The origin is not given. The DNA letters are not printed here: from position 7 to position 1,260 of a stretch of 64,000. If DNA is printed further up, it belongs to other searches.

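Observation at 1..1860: TetR-gated decahaem cytochrome module with two identical operator palindromes; possible porin-cytochrome (MtrAB/PioAB-like) conduit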

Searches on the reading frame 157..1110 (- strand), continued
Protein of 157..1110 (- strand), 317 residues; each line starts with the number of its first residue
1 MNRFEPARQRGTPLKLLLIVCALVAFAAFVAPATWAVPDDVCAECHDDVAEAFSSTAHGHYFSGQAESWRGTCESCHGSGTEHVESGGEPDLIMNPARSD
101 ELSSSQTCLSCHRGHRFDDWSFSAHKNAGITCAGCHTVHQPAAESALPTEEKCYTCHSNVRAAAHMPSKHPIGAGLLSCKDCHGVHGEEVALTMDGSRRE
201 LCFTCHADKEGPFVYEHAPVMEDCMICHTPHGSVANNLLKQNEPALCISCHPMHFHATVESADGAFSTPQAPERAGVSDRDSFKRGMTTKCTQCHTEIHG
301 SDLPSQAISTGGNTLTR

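Call 63: predict_structure(alignment_id=A4)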
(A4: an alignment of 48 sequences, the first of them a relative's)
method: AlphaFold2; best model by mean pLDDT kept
length: 587 residues; sequences in the alignment: 48
mean_pLDDT: 78.2   pTM: 0.71
mean pLDDT of the five models: 78.2, 76.9, 75.3, 74.8, 72.2
residues with pLDDT >= 90: 238; 70-90: 159; 50-70: 129; < 50: 61
segments of 3 or more residues with pLDDT < 50: 21-24, 203-206, 258-279, 464-469, 537-544, 577-587
pLDDT, mean of each block of 10 residues (from residue 1): 65 57 61 82 60 64 86 87 81 86 92 73 60 78 63 75 94 90 96 88 56 91 96 93 95 64 40 42 83 98 94 97 94 97 97 91 63 68 84 97 96 87 75 97 94 87 50 52 58 54 73 95 94 65 64 93 89 65 34
secondary structure, 60 per line:
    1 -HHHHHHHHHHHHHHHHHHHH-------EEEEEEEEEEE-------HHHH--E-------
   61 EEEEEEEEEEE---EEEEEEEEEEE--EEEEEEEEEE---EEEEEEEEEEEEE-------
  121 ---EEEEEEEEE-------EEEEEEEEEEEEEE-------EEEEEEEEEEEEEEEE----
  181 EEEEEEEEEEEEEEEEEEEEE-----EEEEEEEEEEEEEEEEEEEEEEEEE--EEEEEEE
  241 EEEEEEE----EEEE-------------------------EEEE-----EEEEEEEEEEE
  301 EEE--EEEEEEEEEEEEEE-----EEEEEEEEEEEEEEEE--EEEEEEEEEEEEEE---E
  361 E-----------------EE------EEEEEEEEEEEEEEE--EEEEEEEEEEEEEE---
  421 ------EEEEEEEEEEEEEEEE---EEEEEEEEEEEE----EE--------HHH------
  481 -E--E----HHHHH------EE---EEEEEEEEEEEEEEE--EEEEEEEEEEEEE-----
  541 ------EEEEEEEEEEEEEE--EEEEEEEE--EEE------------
elements in order: H2-21 E29-39 H47-50 E61-71 E75-85 E88-97 E101-113 E124-132 E140-153 E161-176 E181-201 E207-231 E234-247 E252-255 E281-284 E290-303 E306-319 E325-340 E343-356 E387-401 E404-417 E427-442 E446-457 H490-494 E506-520 E523-535 E547-560 E563-570 E573-575

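Call 65: fold_search(model_id=the predicted structure, library=pdb)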
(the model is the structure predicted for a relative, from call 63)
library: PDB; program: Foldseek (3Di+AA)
matches with E <= 10: 699; with E <= 0.001: 120
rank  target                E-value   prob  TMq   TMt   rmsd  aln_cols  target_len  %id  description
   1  6r2q_B                2.3e-11  1.00  0.62  0.57   9.1       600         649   12  Structure of the Mtr complex (released 2020-04-22)
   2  4rhb_A                7.6e-06  1.00  0.22  0.22  19.8       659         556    8  Crystal structure of the lipopolysaccharide assembly complex LptD-LptE from the Escherichia coli outer membrane (released 2015-08-26)
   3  9a31_MODEL_1_A        9.7e-06  1.00  0.40  0.33  15.6       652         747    9  Model of E. coli fhuA by in-cell photo-crosslinking MS and deep learning (released 2023-02-24)
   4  1po3_B                1.0e-05  1.00  0.43  0.40  11.8       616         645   12  Crystal structure of ferric citrate transporter FecA in complex with ferric citrate (released 2003-11-18)
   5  5iv9_A                1.1e-05  0.99  0.18  0.16  28.0       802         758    8  The LPS Transporter LptDE from Klebsiella pneumoniae, full-length (released 2016-05-18)
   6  9ex3_A                1.3e-05  1.00  0.42  0.37  12.0       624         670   10  Ferric-mycobactin receptor (FemA) in complex with dihydroaeruginoic acid (released 2025-02-26)
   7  4rhb_C                1.3e-05  1.00  0.22  0.22  20.6       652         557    8  Crystal structure of the lipopolysaccharide assembly complex LptD-LptE from the Escherichia coli outer membrane (released 2015-08-26)
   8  5ixm_A                1.4e-05  1.00  0.23  0.25  18.4       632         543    9  The LPS Transporter LptDE from Yersinia pestis, core complex (released 2016-05-18)
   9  1kmp                  1.6e-05  1.00  0.40  0.37  12.0       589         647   12  Crystal structure of the Outer Membrane Transporter FecA Complexed with Ferric Citrate (released 2002-03-06)
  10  6bpm_A                1.8e-05  1.00  0.44  0.38  12.6       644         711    8  The crystal structure of the Ferric-Catecholate import receptor Fiu from K12 E. coli: Closed form (C21) (released 2018-11-28)
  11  6z9y_D                1.9e-05  1.00  0.45  0.41  10.0       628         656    8  Copper transporter OprC (released 2021-06-30)
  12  9a3c_MODEL_1_A        2.0e-05  1.00  0.37  0.30  13.8       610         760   10  Model of E. coli Fiu by in-cell photo-crosslinking MS and deep learning (released 2023-02-24)
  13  1kmo                  2.1e-05  1.00  0.43  0.39  10.6       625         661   10  Crystal structure of the Outer Membrane Transporter FecA (released 2002-03-06)
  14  6e4v                  2.1e-05  1.00  0.32  0.28  21.2       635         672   10  The Crystal Structure of FhuE from E. coli in complex with its substrate Coprogen (released 2019-04-10)
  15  9gbc_A                2.5e-05  1.00  0.46  0.41  11.3       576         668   10  Bacteroides thetaiotaomicron siderophore transporter XusA in complex with surface-exposed lipoprotein XusB (released 2025-08-06)
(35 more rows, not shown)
